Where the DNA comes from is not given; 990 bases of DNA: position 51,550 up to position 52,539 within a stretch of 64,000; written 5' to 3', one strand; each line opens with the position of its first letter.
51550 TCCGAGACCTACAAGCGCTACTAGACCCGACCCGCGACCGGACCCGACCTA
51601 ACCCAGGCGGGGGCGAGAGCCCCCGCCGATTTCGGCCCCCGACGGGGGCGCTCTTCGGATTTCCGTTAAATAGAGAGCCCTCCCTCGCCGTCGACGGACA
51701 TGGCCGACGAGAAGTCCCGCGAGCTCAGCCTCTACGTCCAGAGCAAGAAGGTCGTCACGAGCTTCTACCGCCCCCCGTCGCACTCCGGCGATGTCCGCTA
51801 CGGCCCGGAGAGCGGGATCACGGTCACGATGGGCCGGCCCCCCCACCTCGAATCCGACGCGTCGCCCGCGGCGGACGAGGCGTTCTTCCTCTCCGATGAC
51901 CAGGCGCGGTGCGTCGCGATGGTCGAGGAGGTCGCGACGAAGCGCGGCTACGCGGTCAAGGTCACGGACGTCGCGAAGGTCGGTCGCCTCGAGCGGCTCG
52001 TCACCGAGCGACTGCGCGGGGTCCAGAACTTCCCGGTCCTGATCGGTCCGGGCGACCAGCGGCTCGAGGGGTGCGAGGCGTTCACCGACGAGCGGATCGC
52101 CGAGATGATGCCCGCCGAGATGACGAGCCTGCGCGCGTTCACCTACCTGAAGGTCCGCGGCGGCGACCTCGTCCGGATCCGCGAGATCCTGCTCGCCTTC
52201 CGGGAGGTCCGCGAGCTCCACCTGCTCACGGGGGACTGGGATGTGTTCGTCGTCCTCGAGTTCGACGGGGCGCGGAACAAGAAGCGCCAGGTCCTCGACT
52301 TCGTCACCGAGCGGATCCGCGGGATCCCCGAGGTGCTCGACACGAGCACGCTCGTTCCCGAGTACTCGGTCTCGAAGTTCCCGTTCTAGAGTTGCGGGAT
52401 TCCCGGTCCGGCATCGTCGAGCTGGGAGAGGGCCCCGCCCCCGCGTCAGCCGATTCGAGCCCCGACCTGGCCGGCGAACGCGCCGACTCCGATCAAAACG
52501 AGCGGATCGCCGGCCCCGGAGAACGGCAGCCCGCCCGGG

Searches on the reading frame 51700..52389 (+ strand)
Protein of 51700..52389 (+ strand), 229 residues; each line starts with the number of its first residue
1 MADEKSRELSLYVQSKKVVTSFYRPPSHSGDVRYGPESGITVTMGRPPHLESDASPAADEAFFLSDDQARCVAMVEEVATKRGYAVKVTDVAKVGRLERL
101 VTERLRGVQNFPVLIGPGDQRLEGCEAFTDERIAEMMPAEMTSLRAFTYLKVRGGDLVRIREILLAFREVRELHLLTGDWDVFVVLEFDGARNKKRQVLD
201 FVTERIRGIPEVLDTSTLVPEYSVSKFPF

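Call 53: search_protein_families(library=pfam, proteins=[window:51700-52389:+], max_evalue=0.001)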
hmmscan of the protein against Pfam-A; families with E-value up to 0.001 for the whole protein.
window:51700-52389:+ (229 aa): 1 family
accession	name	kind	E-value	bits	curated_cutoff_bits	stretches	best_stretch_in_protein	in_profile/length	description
PF01037.27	AsnC_trans_reg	-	3.9e-07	30.3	25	1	151-219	4-69/73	Lrp/AsnC ligand binding domain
